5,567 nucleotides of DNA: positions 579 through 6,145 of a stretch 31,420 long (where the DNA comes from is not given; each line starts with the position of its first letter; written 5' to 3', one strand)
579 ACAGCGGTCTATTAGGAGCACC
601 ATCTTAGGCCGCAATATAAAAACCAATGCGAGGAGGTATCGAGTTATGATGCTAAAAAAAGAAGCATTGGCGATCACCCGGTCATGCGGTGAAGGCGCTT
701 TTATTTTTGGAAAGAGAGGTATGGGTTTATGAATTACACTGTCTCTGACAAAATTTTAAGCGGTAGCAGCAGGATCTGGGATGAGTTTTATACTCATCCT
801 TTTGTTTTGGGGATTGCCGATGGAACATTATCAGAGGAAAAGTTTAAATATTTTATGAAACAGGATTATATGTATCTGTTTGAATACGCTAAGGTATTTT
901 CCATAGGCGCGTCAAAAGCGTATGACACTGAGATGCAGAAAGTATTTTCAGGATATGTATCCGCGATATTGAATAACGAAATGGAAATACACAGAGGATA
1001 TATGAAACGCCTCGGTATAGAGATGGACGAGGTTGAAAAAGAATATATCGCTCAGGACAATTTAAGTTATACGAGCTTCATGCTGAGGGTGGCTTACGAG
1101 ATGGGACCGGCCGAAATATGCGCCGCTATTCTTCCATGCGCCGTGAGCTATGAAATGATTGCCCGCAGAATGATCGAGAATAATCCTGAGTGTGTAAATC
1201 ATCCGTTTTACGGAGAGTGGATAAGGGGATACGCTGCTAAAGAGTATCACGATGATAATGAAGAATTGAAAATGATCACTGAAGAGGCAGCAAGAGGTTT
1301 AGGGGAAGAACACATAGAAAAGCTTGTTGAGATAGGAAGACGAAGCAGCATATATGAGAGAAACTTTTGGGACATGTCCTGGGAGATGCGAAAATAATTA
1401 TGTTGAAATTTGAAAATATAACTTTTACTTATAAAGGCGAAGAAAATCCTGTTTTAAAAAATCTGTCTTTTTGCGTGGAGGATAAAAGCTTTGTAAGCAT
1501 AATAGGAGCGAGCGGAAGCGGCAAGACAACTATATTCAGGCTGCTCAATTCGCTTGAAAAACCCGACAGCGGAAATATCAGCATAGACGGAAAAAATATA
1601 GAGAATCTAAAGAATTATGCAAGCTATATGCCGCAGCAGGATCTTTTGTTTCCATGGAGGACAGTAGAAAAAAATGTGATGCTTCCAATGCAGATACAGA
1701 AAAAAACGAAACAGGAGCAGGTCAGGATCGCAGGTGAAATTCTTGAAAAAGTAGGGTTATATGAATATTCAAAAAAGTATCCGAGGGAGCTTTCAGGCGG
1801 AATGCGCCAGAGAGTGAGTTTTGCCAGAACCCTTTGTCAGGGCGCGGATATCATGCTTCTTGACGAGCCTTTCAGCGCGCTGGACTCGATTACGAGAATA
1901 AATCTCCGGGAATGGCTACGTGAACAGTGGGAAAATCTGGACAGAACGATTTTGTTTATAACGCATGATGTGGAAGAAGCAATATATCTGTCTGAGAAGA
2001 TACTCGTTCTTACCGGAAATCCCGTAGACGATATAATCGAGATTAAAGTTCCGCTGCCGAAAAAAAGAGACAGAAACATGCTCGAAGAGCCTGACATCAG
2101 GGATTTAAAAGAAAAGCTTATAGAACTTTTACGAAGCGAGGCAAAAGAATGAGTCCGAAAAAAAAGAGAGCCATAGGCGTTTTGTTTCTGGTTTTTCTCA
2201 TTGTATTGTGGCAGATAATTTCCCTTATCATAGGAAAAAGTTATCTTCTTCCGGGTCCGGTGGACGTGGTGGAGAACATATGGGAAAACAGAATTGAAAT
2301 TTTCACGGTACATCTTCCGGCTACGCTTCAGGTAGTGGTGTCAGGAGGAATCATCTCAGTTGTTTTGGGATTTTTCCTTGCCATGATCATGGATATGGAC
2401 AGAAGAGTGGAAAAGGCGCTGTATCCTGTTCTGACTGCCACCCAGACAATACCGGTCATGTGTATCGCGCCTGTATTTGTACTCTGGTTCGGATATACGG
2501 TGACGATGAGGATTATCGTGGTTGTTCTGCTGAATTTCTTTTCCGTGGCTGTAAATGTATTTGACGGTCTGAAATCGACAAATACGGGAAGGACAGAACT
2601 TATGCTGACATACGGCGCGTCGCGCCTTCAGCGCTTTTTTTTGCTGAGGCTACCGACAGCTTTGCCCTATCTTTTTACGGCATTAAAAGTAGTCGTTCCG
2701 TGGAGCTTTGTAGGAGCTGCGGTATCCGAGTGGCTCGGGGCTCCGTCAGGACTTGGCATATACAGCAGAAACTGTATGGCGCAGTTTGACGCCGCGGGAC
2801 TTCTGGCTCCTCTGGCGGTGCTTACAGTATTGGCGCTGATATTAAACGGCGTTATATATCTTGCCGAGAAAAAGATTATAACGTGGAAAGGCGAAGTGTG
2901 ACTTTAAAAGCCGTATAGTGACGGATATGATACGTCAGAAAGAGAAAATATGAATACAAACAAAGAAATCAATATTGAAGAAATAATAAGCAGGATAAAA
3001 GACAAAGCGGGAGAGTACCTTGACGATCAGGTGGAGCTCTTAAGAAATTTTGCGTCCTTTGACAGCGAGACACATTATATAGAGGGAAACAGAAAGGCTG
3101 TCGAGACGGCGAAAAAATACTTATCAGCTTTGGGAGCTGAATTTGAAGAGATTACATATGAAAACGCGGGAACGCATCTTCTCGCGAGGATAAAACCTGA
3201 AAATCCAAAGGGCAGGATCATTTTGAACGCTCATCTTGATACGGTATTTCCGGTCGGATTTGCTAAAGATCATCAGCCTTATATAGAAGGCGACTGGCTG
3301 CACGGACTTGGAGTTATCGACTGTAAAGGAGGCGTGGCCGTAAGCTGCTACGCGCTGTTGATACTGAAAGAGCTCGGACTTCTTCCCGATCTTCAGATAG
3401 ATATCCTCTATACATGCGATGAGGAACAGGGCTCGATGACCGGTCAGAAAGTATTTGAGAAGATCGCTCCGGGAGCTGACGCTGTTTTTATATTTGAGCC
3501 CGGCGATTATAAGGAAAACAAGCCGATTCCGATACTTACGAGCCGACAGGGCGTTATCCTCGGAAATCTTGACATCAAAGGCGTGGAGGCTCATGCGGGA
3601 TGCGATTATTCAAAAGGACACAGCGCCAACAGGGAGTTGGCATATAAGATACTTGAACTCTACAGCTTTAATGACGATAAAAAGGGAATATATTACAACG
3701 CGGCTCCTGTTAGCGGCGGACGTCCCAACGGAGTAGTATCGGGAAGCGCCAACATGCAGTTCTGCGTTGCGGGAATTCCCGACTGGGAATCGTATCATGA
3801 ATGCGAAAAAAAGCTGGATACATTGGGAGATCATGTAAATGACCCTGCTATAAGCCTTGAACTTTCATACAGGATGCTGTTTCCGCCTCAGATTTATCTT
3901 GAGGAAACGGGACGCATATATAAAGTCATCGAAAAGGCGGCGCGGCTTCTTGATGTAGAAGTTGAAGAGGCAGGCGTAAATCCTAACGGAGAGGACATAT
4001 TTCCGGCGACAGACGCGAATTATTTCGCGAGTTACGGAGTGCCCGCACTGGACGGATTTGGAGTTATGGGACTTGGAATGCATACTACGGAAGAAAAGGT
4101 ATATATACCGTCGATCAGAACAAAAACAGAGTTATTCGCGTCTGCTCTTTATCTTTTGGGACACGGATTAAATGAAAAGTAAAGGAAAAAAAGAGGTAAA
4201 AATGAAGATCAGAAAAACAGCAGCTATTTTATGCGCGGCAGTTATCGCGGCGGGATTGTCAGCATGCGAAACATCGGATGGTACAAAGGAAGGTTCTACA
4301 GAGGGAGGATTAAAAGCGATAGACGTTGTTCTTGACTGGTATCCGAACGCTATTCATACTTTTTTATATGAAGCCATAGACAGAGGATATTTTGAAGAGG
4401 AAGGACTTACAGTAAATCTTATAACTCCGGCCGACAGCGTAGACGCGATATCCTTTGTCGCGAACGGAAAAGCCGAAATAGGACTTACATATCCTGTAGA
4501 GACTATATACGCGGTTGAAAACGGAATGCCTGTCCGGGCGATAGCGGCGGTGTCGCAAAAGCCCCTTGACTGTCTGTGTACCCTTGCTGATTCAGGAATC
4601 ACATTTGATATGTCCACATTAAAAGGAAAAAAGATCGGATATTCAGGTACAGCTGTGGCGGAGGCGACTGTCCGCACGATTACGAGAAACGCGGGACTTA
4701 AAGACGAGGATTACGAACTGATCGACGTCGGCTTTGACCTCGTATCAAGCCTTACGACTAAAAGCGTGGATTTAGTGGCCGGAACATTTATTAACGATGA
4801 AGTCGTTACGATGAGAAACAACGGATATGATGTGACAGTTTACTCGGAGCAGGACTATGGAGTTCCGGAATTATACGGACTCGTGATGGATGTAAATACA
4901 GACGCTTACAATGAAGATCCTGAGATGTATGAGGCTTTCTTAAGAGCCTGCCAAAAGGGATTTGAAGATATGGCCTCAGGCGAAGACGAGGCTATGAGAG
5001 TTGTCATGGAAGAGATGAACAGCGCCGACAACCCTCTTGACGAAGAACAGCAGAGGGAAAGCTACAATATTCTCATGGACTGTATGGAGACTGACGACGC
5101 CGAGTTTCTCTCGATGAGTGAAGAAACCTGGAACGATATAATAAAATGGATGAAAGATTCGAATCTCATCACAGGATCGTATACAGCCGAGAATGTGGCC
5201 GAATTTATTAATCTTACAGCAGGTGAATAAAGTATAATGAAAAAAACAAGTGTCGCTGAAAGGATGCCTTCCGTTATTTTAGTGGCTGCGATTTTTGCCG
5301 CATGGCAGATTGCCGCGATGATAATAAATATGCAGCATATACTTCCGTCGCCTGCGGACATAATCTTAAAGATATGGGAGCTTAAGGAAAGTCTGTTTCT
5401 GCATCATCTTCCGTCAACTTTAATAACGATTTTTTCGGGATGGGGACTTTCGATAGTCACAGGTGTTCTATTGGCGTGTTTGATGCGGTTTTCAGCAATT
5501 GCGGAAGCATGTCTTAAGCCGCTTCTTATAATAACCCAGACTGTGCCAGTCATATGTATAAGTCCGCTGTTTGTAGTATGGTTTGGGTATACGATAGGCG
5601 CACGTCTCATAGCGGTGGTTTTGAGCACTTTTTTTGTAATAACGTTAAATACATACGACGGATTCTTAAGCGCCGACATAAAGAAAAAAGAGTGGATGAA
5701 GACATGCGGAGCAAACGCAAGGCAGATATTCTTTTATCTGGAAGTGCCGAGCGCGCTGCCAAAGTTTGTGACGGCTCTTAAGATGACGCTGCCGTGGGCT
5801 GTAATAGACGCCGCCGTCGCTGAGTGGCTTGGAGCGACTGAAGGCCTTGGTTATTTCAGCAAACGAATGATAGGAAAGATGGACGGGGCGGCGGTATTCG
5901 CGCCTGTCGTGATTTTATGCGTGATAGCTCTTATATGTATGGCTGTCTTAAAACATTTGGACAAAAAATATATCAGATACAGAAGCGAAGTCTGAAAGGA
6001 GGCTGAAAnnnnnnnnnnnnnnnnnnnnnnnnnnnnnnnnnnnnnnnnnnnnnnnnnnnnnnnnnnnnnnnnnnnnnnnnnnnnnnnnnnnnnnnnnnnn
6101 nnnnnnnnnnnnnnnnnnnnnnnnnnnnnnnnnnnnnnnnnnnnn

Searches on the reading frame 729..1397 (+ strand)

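Call 15: search_protein_families(library=pfam, proteins=[window:729-1397:+])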
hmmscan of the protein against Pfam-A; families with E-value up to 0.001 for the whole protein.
window:729-1397:+ (222 aa): 1 family
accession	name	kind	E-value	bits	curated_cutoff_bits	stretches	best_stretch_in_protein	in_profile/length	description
PF03070.21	TENA_THI-4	-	1e-47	163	22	1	15-219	6-209/210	TENA/THI-4/PQQC family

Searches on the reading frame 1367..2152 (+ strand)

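Call 15: search_protein_families(library=pfam, proteins=[window:1367-2152:+])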
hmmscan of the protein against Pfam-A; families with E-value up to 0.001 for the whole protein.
window:1367-2152:+ (261 aa): 4 families
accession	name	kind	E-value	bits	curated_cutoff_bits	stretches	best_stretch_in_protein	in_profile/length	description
PF00005.33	ABC_tran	-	8.3e-32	111.1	25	1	30-169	1-136/137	ABC transporter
PF13304.12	AAA_21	-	1.8e-06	28.7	27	0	43-63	2-22/304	AAA domain, putative AbiEii toxin, Type IV TA system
PF02463.25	SMC_N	-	3.3e-05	23.9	40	0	67-200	107-197/220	RecF/RecN/SMC N terminal domain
PF13401.12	AAA_22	-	0.00026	21.7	27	1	39-167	4-92/130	AAA domain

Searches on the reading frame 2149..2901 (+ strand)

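Call 15: search_protein_families(library=pfam, proteins=[window:2149-2901:+])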
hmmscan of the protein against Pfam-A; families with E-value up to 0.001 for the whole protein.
window:2149-2901:+ (250 aa): 1 family
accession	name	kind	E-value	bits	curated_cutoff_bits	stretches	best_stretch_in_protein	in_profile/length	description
PF00528.27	BPD_transp_1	-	4.1e-27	95.5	26.4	1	71-243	2-182/184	Binding-protein-dependent transport system inner membrane component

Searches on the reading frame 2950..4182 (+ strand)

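Call 15: search_protein_families(library=pfam, proteins=[window:2950-4182:+])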
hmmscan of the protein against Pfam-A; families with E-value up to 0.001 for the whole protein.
window:2950-4182:+ (410 aa): 3 families
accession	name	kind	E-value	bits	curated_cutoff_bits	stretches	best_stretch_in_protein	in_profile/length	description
PF01546.33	Peptidase_M20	-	2.6e-22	80.2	24.6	1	91-400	1-204/206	Peptidase family M20/M25/M40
PF04389.22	Peptidase_M28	-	2.1e-09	37.8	21.3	1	78-170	3-78/193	Peptidase family M28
PF07687.19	M20_dimer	-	1.6e-05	25.2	21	1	198-273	2-80/107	Peptidase dimerisation domain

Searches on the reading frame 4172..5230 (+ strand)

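Call 15: search_protein_families(library=pfam, proteins=[window:4172-5230:+])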
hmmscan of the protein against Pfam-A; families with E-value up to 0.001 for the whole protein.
window:4172-5230:+ (352 aa): 3 families
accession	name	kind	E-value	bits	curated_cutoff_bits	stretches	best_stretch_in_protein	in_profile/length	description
PF09084.16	NMT1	-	4.4e-54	184.1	20.5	1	60-273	2-215/216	NMT1/THI5 like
PF16868.10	NMT1_3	-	0.00038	20.6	27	0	67-189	19-150/289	NMT1-like family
PF12974.12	Phosphonate-bd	-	0.00067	19.5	27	0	77-161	27-114/242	ABC transporter, phosphonate, periplasmic substrate-binding protein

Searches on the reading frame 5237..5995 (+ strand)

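Call 15: search_protein_families(library=pfam, proteins=[window:5237-5995:+])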
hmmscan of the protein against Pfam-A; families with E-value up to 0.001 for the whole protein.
window:5237-5995:+ (252 aa): 1 family
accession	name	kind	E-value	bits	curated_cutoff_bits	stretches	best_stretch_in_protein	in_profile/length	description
PF00528.27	BPD_transp_1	-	1.4e-29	103.6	26.4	1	73-245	2-182/184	Binding-protein-dependent transport system inner membrane component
